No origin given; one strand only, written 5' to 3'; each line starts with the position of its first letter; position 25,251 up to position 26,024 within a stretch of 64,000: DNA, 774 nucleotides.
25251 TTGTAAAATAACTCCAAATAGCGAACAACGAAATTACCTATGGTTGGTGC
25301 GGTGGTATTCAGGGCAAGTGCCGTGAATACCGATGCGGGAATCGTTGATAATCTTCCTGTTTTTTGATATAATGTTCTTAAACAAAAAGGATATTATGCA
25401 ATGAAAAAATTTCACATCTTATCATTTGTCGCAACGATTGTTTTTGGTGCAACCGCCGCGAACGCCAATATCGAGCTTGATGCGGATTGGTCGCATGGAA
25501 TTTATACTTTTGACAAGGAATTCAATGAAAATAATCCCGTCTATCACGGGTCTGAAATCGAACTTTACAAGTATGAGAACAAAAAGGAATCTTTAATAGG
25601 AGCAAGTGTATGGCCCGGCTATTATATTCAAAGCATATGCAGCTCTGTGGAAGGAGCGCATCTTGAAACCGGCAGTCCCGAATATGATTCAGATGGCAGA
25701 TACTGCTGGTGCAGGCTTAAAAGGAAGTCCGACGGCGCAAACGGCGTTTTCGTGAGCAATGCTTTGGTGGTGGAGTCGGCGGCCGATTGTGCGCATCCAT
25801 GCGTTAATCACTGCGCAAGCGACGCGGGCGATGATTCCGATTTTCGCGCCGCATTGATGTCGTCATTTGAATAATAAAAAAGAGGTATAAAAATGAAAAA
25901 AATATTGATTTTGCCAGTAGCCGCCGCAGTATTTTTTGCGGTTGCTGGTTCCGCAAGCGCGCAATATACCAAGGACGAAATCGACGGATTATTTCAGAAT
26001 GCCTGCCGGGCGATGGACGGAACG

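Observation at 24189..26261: Tandem array of five small secreted paralogs with conserved signal peptides and divergent mature domains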

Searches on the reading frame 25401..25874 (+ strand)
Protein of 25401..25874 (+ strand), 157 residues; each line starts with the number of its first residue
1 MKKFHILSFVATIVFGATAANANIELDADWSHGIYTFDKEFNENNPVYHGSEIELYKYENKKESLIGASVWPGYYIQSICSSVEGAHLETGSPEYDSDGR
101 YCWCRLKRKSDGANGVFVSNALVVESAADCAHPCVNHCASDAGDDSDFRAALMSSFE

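Call 5: search_protein_families(library=pfam, proteins=[window:25401-25874:+], max_evalue=1)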
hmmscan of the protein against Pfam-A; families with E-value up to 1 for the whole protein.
window:25401-25874:+ (157 aa): 0 families

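Call 10: find_homologous_proteins(query=window:25401-25874:+, max_evalue=0.01)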
Query window:25401-25874:+ (157 aa): 1 proteins with E <= 0.01 among 26 candidates.
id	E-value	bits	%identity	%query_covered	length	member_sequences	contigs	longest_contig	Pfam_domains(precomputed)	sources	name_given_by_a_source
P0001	2.1e-103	361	100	100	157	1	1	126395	-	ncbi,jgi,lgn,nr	ncbi:MAG: hypothetical protein LBH81_00470 [Rickettsiales bacterium]|jgi:hypothetical protein|nr:hyp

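Call 41: search_protein_families(library=ncbifam, proteins=[window:25401-25874:+], max_evalue=1)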
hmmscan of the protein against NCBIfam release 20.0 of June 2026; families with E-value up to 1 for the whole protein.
window:25401-25874:+ (157 aa): 1 family
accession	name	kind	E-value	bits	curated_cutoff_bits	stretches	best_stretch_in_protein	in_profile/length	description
NF033939.0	DESULF_POR1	subfamily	0.044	12.5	250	1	1-45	1-48/454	outer membrane homotrimeric porin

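Call 42: search_protein_families(library=phrogs, proteins=[window:25401-25874:+], max_evalue=0.1)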
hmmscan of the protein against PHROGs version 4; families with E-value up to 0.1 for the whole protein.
window:25401-25874:+ (157 aa): 0 families

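Call 45: search_protein_representatives(protein=window:25401-25874:+)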
Query: 157 residues. Proteins with E-value up to 0.001 (for the whole library): 67; up to 1e-10: 14; up to 1e-30: 1. The best 67 are listed.
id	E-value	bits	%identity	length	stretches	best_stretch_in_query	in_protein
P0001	6.7e-104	360.8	100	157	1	1-157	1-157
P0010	8.5e-28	113.4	38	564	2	27-157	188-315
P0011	1.1e-21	93.6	43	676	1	26-156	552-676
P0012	8.1e-20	87.5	39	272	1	29-156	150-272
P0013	3.5e-18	82.2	38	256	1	24-156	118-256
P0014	4.2e-18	81.9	39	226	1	33-156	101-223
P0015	1.4e-17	80.2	38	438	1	26-156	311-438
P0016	4.8e-16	75.2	36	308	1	15-156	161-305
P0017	5.6e-16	75.0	37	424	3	76-144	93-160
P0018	2.2e-15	73.1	41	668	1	45-156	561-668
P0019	7.5e-14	68.1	36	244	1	24-145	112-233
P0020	7.7e-14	68.1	38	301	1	26-157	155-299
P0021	1.7e-13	67.0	38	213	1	28-156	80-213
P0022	3.4e-12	62.7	36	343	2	77-155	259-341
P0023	1.3e-10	57.6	45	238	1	68-156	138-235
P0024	4.4e-10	55.9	31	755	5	77-153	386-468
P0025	3.2e-09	53.1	38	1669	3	77-154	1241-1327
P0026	3.4e-09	53.0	36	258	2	77-154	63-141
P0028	2.8e-08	50.0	33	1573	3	77-156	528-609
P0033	1.5e-07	47.7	29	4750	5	77-152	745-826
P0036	6.5e-07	45.6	29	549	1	28-145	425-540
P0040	2.0e-06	44.0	39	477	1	53-155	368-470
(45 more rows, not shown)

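Call 50: search_protein_families(library=pfam, proteins=[P0010, P0011, P0015, P0017, P0018, P0024, P0025, P0028, P0036, P0040], max_evalue=0.01)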
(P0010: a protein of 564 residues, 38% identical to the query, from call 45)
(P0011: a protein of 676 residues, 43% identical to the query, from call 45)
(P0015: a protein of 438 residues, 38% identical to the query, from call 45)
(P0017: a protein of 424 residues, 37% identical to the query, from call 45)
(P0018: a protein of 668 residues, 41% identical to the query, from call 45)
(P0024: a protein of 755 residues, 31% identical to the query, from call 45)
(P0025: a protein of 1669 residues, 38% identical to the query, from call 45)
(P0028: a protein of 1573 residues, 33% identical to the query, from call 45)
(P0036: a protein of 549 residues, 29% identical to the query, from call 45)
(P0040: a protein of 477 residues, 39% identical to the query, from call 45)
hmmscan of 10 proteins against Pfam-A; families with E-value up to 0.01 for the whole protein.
P0010 (564 aa): 0 families

P0011 (676 aa): 1 family
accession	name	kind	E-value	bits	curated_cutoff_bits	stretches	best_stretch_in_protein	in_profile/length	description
PF01391.23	Collagen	-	9.2e-16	57.8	27.2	0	168-222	1-55/60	Collagen triple helix repeat (20 copies)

P0015 (438 aa): 0 families

P0017 (424 aa): 0 families

P0018 (668 aa): 2 families
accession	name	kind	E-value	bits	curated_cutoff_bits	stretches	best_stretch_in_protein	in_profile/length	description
PF07699.19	Ephrin_rec_like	-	1.6e-08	34.7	23.1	2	293-335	1-42/48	Tyrosine-protein kinase ephrin type A/B receptor-like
PF23091.2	TNFR_ELAPOR1_6th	-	0.00021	21.6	33.2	0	420-445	12-36/41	ELAPOR1-like, TNF receptor-like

P0024 (755 aa): 1 family
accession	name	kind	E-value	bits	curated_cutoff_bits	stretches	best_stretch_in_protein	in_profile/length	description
PF09479.16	Flg_new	-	0.00014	22.4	27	1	42-70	12-39/65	Listeria-Bacteroides repeat domain (List_Bact_rpt)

P0025 (1669 aa): 2 families
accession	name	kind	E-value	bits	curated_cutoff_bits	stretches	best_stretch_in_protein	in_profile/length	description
PF09479.16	Flg_new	-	2.4e-12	47.2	27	2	1367-1432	1-56/65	Listeria-Bacteroides repeat domain (List_Bact_rpt)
PF18998.6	Flg_new_2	-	5.5e-05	23.5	23.6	1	1374-1451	6-70/73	Divergent InlB B-repeat domain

P0028 (1573 aa): 3 families
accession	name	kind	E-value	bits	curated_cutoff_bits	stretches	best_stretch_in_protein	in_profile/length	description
PF09479.16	Flg_new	-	2.4e-21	76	27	2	385-435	1-45/65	Listeria-Bacteroides repeat domain (List_Bact_rpt)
PF18998.6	Flg_new_2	-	4.4e-08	33.4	23.6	0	728-786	22-72/73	Divergent InlB B-repeat domain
PF19403.5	SpaA_2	-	0.0028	18.6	25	1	626-679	43-95/96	Prealbumin-like fold domain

P0036 (549 aa): 0 families

P0040 (477 aa): 0 families

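Call 51: list_cluster_members(proteins=[P0010, P0011, P0012, P0013, P0014, P0015, P0017, P0026, P0025, P0033])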
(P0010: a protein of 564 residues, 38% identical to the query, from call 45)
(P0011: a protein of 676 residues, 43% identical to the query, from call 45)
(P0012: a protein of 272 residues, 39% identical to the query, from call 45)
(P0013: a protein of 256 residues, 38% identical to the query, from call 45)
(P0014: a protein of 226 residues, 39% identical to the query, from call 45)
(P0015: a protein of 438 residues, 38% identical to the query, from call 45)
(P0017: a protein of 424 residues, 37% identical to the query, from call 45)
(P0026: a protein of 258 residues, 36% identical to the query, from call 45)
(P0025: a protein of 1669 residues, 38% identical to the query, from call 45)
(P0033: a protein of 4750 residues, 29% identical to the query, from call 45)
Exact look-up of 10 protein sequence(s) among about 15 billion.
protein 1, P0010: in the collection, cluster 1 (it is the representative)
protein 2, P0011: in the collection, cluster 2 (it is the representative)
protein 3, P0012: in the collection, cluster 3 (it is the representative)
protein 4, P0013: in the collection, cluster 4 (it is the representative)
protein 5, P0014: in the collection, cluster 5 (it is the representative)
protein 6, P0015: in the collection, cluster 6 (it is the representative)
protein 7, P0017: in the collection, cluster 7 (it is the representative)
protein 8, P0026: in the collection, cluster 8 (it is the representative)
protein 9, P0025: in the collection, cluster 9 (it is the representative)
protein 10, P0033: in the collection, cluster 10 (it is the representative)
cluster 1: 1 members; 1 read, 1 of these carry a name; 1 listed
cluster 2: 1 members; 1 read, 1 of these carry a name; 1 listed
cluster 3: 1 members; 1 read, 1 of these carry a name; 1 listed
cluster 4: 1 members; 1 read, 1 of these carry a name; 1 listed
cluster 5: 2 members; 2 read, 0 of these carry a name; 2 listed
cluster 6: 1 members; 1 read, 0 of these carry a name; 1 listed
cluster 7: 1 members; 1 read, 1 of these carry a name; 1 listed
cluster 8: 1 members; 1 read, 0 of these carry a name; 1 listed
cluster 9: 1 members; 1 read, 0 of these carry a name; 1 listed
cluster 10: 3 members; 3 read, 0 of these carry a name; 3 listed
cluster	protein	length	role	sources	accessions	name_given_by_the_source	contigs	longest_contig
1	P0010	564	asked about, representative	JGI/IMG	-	hypothetical protein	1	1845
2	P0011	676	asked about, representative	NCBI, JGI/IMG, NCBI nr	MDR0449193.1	MAG: collagen-like protein [Rickettsiales bacterium] | hypothetical protein | collagen-like protein [Rickettsiales bacterium]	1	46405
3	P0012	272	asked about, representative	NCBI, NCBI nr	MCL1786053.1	MAG: hypothetical protein FWG39_02795, partial [Alphaproteobacteria bacterium] | hypothetical protein [Alphaproteobacteria bacterium]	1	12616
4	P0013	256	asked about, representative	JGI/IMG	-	hypothetical protein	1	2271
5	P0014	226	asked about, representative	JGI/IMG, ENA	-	-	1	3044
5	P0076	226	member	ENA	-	-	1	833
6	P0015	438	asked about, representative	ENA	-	-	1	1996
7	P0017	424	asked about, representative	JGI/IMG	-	hypothetical protein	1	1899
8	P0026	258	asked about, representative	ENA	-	-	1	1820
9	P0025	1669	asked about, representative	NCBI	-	-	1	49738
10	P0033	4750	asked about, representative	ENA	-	-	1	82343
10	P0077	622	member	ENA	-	-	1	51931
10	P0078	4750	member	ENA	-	-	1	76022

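Call 54: search_solved_structures(query=A4, max_evalue=1)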
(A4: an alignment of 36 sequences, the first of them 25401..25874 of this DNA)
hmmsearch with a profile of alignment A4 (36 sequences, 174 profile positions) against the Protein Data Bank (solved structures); distinct sequences matched with E-value up to 1: 0.

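Call 61: predict_structure(alignment_id=A4)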
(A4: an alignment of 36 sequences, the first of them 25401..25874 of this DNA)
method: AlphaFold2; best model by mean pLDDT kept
length: 157 residues; sequences in the alignment: 36
mean_pLDDT: 89.4   pTM: 0.80
mean pLDDT of the five models: 89.4, 89.1, 88.5, 88.4, 88.3
residues with pLDDT >= 90: 113; 70-90: 21; 50-70: 21; < 50: 2
segments of 3 or more residues with pLDDT < 50: none
pLDDT, mean of each block of 10 residues (from residue 1): 57 59 83 95 92 87 95 97 98 96 97 97 91 93 98 95
secondary structure, 60 per line:
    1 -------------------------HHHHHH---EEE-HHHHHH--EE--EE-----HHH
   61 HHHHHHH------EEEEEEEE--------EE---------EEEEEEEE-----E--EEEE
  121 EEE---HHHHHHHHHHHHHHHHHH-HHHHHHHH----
elements in order: H26-31 E35-37 H39-44 H58-67 E74-81 E101-108 E117-123 H127-144 H146-153

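Call 70: fold_search(model_id=the predicted structure, library=viral)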
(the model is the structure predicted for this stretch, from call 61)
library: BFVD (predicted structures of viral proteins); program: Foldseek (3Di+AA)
matches with E <= 10: 198; with E <= 0.001: 0
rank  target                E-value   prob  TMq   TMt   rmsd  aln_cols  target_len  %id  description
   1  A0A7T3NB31            6.0e-01  0.10  0.20  0.22  10.0       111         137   15  Uncharacterized protein [Cronobacter phage vB_CsaM_SemperBestia]
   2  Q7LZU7                1.0e+00  0.10  0.16  0.12   6.5        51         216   12  Glycoprotein S [Transmissible gastroenteritis virus]
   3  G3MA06                1.1e+00  0.09  0.16  0.07   8.1        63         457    8  Gp265 [Bacillus phage G]
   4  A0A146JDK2            1.1e+00  0.05  0.22  0.16  19.0       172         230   14  (no name in the UniProt tables at hand)
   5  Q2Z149                1.3e+00  0.03  0.17  0.13  18.2       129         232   12  Uncharacterized protein [Pseudomonas phage EL]
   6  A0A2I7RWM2            1.5e+00  0.03  0.12  0.09  14.3        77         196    9  (no name in the UniProt tables at hand)
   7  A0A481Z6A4            1.7e+00  0.11  0.28  0.11   5.6        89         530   13  Ribonuclease III [Pithovirus LCPAC104]
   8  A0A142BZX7            1.7e+00  0.04  0.19  0.11  12.1        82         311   17  (no name in the UniProt tables at hand)
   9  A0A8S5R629            1.7e+00  0.04  0.18  0.14  12.5        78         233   14  Uncharacterized protein [Myoviridae sp. ctaOv25]
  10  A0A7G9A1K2            1.9e+00  0.14  0.19  0.47   4.8        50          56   14  (no name in the UniProt tables at hand)
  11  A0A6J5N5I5            2.0e+00  0.02  0.15  0.13  13.1       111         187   13  Uncharacterized protein [uncultured Caudovirales phage]
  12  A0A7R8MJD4            2.0e+00  0.02  0.13  0.10  16.0       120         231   10  Uncharacterized protein [Klebsiella phage vB_KvM-Eowyn]
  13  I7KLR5                2.0e+00  0.02  0.13  0.15  19.4       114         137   10  Minor tail assembly protein [Campylobacter phage CP21]
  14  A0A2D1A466            2.2e+00  0.03  0.18  0.25   9.1        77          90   13  Uncharacterized protein [Rhodococcus phage Trina]
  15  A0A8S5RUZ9            2.3e+00  0.06  0.19  0.12   6.4        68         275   13  Streptodornase [Siphoviridae sp. ctHip2]
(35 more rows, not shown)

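Call 82: find_encoding_contigs(protein=P0011, flank=8000, max_places=2)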
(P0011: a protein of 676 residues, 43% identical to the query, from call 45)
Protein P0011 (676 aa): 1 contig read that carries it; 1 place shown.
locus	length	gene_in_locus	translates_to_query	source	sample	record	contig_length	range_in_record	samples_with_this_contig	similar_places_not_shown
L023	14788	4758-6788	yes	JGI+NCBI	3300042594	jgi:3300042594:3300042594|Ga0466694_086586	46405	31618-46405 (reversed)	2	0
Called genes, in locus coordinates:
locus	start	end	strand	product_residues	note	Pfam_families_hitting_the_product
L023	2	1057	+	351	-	?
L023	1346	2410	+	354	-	PF10555:MraY_sig1 (weak), PF00953:Glycos_transf_4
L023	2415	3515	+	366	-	PF01098:FTSW_RODA_SPOVE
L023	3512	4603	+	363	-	PF03033:Glyco_transf_28, PF04101:Glyco_tran_28_C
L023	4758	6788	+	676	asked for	PF01391:Collagen (faint)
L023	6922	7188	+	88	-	PF04365:BrnT_toxin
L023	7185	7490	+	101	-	PF14384:BrnA_antitoxin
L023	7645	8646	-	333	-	PF00078:RVT_1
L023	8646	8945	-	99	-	-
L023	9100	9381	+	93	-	-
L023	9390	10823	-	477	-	PF14849:YidC_periplas, PF02096:60KD_IMP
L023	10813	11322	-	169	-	PF01252:Peptidase_A8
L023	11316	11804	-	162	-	PF02075:RuvC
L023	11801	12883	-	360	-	PF02463:SMC_N, PF13175:AAA_15 (weak), PF13476:AAA_23 (weak), PF13304:AAA_21 (weak)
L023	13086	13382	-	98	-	-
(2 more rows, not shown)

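Call 89: search_protein_families(library=pfam, alignment_id=A4, max_evalue=0.01)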
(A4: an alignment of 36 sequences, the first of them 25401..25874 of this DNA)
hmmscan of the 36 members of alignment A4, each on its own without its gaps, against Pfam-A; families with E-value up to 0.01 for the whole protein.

A. member 1, window:25401-25874:+ (157 aa): 0 families

B. families by the number of members that match (of 36 scanned): 4 families
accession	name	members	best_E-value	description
PF09479.16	Flg_new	1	1.4e-06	Listeria-Bacteroides repeat domain (List_Bact_rpt)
PF11777.13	DUF3316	1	0.0021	Protein of unknown function (DUF3316)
PF07699.19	Ephrin_rec_like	1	0.0038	Tyrosine-protein kinase ephrin type A/B receptor-like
PF05951.18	Peptidase_M15_2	1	0.005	Bacterial protein of unknown function (DUF882)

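Call 90: list_cluster_members(proteins=[P0016, P0018, P0019, P0020, P0022, P0023, P0024, P0028, P0036, P0040])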
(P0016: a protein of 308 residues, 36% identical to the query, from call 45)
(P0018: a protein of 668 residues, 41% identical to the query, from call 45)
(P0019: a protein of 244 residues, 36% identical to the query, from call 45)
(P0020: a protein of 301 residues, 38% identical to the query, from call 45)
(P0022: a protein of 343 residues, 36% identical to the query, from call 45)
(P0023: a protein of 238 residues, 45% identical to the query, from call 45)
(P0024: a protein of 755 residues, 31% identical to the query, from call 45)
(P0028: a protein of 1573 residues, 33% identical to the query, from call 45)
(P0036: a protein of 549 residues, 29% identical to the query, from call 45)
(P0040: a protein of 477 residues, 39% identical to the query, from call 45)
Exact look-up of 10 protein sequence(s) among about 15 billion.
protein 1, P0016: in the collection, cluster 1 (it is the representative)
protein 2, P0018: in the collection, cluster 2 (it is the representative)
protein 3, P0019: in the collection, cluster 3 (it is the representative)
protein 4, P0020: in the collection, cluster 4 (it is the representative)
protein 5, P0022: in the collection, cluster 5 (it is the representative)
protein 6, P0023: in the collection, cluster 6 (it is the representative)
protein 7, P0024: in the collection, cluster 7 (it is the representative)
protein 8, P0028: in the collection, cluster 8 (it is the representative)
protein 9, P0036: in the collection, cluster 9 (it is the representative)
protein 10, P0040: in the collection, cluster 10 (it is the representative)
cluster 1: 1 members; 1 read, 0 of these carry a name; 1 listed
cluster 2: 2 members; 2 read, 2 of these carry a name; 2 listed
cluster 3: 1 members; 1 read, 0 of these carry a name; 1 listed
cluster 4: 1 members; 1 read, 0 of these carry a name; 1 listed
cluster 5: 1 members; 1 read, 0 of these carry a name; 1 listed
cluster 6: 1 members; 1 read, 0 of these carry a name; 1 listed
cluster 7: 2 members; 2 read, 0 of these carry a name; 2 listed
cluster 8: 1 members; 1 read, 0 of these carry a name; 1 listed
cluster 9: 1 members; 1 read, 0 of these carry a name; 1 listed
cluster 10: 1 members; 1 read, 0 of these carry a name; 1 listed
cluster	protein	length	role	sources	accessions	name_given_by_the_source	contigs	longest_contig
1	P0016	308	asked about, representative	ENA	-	-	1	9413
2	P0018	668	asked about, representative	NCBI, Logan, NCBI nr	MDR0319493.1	MAG: hypothetical protein LBH81_02020 [Rickettsiales bacterium] | hypothetical protein [Rickettsiales bacterium]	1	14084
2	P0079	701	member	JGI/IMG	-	hypothetical protein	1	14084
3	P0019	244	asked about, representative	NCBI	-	-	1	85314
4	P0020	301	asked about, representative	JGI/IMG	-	-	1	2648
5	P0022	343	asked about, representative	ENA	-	-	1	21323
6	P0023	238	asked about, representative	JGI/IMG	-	-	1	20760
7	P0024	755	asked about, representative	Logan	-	-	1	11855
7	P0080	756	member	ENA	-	-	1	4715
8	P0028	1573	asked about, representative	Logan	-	-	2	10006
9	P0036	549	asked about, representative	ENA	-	-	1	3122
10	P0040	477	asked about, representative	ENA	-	-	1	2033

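Call 91: find_encoding_contigs(protein=P0018, flank=10000, max_places=2)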
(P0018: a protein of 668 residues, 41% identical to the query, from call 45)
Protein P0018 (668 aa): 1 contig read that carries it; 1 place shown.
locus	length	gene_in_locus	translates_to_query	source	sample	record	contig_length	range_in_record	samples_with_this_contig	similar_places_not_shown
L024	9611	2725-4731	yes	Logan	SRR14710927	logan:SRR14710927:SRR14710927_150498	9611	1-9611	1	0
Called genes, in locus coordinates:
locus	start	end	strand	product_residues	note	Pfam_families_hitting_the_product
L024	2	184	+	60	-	?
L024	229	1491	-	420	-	PF13393:tRNA-synt_His, PF00587:tRNA-synt_2b (weak), PF03129:HGTP_anticodon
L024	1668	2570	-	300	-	PF13413:HTH_25, PF13464:RodZ_C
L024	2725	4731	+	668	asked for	PF23091:TNFR_ELAPOR1_6th (faint), PF07699:Ephrin_rec_like (weak)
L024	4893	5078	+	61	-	PF00471:Ribosomal_L33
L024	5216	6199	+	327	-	-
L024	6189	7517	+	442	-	-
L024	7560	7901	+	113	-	-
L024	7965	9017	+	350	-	PF00814:TsaD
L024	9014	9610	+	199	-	?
